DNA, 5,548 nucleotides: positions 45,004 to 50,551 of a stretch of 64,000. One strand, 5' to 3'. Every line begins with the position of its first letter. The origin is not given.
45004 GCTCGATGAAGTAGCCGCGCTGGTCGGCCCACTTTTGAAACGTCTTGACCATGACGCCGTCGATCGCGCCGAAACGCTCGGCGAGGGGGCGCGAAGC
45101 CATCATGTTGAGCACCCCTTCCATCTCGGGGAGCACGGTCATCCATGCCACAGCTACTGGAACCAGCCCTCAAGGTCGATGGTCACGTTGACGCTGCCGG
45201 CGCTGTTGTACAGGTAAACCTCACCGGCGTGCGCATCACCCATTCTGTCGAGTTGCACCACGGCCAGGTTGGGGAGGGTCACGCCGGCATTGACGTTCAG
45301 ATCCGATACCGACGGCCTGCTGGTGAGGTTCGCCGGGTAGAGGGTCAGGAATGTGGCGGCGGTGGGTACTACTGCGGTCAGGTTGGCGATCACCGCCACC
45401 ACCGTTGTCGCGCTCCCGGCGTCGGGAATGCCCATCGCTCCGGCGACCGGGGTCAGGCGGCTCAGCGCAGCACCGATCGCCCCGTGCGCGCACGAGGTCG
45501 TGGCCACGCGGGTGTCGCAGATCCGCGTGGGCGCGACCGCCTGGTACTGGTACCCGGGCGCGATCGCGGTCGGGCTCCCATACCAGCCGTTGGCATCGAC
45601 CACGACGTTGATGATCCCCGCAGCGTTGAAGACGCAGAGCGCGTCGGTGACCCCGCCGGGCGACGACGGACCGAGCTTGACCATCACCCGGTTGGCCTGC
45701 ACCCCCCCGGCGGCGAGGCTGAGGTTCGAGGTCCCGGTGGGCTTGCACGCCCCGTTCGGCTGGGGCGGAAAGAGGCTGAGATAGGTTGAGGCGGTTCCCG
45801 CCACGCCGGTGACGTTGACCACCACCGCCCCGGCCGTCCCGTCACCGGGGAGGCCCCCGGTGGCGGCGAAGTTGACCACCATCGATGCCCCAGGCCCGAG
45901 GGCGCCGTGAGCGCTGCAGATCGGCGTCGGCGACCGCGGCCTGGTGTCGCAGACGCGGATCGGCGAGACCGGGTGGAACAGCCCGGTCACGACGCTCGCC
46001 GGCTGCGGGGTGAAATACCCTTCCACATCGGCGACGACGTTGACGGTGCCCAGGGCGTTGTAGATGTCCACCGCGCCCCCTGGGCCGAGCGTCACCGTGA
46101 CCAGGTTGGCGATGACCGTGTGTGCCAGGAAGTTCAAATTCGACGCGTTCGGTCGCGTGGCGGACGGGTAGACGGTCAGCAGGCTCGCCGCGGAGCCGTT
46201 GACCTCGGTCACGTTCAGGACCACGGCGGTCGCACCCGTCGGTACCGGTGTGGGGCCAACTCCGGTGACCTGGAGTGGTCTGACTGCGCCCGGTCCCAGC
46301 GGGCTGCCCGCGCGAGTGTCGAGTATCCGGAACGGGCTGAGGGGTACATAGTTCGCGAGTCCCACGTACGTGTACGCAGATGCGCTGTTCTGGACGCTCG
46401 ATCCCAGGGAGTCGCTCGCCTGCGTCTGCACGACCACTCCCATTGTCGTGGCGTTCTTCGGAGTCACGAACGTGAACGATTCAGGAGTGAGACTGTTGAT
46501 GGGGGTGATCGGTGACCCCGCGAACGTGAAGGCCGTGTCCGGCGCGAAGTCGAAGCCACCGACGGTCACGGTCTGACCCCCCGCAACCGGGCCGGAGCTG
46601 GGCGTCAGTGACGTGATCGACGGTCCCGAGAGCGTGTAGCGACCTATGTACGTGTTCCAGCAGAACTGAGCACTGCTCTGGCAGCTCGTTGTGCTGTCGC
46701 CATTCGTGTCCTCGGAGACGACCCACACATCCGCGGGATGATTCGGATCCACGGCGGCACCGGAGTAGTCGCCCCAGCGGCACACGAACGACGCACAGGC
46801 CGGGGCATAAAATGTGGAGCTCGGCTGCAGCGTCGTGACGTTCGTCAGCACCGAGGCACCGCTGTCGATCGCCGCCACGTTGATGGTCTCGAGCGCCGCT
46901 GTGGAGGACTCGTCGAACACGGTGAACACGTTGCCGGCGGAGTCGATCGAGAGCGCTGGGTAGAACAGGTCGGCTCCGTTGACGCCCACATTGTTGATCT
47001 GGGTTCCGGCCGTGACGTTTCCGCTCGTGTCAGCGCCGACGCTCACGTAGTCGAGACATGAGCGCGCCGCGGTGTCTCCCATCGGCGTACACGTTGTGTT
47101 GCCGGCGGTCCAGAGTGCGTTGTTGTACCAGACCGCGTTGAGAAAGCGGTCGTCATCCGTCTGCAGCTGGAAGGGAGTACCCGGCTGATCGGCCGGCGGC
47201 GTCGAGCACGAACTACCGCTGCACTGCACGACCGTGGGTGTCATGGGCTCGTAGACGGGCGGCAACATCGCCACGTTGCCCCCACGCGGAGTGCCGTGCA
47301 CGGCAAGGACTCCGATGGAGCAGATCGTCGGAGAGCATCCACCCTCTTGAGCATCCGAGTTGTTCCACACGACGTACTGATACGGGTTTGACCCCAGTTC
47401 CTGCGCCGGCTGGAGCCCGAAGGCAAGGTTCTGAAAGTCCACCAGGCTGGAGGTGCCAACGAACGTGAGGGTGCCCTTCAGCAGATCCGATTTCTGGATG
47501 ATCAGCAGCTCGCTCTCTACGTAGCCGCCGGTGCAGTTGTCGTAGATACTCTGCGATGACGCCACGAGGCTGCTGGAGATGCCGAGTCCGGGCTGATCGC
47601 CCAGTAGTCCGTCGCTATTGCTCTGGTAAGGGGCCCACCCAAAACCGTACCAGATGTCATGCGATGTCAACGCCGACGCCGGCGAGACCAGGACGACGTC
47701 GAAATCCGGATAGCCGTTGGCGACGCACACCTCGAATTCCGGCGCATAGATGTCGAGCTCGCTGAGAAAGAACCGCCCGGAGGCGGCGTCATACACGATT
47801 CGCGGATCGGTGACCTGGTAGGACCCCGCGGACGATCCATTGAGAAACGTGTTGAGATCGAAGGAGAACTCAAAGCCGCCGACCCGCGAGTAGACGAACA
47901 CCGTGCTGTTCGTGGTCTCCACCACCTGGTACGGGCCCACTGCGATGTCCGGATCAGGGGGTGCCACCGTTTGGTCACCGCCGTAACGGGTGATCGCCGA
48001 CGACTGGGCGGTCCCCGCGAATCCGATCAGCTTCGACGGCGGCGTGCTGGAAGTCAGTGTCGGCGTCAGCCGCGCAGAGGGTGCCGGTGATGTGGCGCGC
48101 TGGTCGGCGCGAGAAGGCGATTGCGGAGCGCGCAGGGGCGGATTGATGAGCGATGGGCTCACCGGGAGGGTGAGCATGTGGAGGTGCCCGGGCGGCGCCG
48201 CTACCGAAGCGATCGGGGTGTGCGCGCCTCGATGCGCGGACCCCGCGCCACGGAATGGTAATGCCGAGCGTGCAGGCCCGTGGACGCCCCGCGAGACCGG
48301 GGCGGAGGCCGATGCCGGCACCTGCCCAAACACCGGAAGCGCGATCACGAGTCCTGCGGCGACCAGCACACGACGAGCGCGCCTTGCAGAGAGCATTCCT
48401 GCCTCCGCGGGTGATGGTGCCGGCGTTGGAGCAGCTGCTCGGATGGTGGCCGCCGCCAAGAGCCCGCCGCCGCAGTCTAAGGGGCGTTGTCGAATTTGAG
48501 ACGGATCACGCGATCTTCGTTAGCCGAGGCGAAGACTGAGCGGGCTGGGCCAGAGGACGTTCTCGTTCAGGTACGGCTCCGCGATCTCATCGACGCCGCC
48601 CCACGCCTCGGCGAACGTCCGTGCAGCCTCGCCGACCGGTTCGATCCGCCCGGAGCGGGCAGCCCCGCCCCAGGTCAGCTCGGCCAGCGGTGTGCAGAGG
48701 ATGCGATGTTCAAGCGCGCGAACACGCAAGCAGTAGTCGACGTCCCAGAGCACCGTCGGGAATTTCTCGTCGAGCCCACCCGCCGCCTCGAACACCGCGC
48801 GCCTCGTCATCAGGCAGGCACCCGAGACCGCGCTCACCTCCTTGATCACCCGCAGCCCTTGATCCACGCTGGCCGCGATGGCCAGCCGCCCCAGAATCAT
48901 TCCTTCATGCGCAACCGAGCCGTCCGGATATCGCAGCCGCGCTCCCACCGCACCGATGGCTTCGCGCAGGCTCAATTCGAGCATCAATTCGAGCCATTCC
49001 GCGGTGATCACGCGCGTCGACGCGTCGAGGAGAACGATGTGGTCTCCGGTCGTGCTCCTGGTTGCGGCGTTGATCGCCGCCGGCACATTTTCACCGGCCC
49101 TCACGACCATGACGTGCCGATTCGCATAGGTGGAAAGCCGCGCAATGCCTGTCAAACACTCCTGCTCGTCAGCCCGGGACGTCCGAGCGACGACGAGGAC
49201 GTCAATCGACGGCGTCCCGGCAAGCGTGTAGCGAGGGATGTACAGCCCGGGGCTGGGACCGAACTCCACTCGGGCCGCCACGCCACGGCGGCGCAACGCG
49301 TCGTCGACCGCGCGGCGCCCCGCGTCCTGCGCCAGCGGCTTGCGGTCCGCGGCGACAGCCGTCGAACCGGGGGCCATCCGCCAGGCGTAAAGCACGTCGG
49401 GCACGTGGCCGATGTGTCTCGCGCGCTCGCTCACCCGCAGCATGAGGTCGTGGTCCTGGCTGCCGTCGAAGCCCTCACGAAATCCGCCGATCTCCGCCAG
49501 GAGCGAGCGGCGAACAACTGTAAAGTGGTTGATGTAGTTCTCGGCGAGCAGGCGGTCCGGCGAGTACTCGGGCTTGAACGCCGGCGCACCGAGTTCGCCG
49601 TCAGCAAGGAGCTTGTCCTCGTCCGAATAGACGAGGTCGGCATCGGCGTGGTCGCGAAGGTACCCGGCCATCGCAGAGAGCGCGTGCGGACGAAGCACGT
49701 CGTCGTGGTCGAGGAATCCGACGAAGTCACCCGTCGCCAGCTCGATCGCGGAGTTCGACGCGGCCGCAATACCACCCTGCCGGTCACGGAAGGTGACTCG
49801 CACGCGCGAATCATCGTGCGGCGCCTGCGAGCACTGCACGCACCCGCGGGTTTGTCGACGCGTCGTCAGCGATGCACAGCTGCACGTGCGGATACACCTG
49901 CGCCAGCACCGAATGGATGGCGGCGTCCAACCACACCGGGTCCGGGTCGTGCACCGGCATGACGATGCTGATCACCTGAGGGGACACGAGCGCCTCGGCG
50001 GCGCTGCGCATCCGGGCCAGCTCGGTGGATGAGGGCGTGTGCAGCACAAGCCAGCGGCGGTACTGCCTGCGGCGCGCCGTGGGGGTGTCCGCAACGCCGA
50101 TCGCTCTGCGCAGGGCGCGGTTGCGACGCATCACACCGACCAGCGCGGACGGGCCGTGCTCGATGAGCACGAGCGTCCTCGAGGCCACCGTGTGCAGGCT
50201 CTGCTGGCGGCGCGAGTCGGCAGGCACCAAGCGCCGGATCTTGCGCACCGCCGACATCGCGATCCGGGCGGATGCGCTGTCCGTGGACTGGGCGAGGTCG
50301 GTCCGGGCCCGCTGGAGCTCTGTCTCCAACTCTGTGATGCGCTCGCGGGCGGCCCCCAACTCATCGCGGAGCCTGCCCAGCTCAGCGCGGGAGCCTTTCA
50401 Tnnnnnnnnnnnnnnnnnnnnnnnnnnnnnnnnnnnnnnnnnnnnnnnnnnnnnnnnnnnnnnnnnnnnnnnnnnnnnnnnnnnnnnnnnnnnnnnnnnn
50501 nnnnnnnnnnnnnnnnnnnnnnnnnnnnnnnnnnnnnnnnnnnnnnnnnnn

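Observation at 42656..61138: An 18-kb ABC-transporter-dependent surface glycan locus with a Wzt C-terminal recognition domain and a coiled-coil methyltransferase (WbdD-like chain-length/terminator logic) in an actinobacterial background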

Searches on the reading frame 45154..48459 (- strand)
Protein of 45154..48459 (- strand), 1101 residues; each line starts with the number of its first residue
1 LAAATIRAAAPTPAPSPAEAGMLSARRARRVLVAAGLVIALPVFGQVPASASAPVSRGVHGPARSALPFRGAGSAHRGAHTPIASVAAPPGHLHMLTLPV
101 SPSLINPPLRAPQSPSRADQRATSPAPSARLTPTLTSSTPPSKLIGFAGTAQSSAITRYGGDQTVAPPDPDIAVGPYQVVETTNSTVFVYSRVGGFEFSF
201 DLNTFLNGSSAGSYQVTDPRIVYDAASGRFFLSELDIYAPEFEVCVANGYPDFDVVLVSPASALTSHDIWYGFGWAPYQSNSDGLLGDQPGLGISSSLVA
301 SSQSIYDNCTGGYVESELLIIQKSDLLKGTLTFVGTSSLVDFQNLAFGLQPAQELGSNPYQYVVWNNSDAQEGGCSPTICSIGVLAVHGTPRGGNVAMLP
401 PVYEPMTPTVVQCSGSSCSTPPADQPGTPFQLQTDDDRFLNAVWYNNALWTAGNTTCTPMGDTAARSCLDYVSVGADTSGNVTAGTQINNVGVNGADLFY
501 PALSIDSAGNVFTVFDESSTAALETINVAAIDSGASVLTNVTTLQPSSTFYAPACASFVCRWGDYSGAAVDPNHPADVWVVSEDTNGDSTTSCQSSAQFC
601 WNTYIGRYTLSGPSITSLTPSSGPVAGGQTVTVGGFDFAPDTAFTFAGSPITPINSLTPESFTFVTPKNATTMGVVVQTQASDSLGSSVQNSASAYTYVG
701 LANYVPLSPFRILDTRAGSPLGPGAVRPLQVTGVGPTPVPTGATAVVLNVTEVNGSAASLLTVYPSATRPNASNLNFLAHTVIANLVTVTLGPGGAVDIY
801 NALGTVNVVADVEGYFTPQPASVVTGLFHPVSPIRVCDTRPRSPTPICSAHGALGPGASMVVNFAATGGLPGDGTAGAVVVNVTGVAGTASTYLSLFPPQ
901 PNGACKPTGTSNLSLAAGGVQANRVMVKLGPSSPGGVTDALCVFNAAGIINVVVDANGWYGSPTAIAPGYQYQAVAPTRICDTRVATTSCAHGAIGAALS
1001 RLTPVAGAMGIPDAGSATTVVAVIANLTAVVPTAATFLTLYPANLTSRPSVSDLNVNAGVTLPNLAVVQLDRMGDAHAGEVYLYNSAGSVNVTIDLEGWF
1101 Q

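Call 4: search_protein_families(library=pfam, proteins=[window:45154-48459:-], max_evalue=0.01)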
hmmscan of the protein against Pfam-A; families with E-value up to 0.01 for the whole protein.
window:45154-48459:- (1101 aa): 1 family
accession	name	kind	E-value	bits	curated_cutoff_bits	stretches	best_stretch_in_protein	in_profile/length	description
PF01833.30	TIG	-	2.3e-10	40.8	20.9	1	613-687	1-73/84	IPT/TIG domain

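Call 65: search_solved_structures(query=window:45154-48459:-, max_evalue=1)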
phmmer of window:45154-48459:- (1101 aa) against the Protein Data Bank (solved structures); distinct sequences matched with E-value up to 1: 7.
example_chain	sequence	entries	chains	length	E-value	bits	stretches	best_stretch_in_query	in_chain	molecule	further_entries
5l5g_A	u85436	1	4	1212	0.0023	19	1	606-679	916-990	Plexin-A2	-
5lsp_A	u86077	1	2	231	0.038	15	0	605-660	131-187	Hepatocyte growth factor receptor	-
1kit_A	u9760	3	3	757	0.07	14.1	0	478-551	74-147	SIALIDASE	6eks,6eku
1w0o_A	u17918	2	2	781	0.077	14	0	478-551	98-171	SIALIDASE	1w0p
2w68_A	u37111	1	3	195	0.21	12.6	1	478-552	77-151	SIALIDASE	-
2uzx_B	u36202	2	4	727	0.8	10.6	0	606-636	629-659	HEPATOCYTE GROWTH FACTOR RECEPTOR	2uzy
6gcu_A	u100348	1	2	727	0.8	10.6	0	606-636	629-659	Hepatocyte growth factor receptor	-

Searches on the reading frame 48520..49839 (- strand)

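Call 4: search_protein_families(library=pfam, proteins=[window:48520-49839:-], max_evalue=0.01)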
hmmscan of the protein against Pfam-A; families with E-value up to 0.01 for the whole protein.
window:48520-49839:- (439 aa): 5 families
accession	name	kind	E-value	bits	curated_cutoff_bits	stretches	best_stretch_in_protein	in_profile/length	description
PF00535.33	Glycos_transf_2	-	2.2e-19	70.5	23.3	2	8-114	50-164/168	Glycosyl transferase family 2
PF13641.12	Glyco_tranf_2_3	-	1.7e-15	58.1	27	2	210-387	29-208/230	Glycosyltransferase like family 2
PF10111.15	Glyco_tranf_2_2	-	2.2e-10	41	27.3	1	22-152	67-216/276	Glycosyltransferase like family 2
PF13632.12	Glyco_trans_2_3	-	7.1e-05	23.1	27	0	267-375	1-108/198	Glycosyl transferase family group 2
PF13506.12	Glyco_transf_21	-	0.00017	21.6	21.7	0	258-357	24-121/174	Glycosyl transferase family 21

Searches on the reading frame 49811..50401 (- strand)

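Call 4: search_protein_families(library=pfam, proteins=[window:49811-50401:-], max_evalue=0.01)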
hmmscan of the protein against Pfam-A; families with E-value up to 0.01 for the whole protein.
window:49811-50401:- (196 aa): 2 families
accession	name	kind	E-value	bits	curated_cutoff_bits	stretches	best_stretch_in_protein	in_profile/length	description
PF00535.33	Glycos_transf_2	-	8.1e-05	23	23.3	1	145-191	1-45/168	Glycosyl transferase family 2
PF07926.17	TPR_MLP1_2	-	0.00012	22.5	36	0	7-44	58-95/129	TPR/MLP1/MLP2-like protein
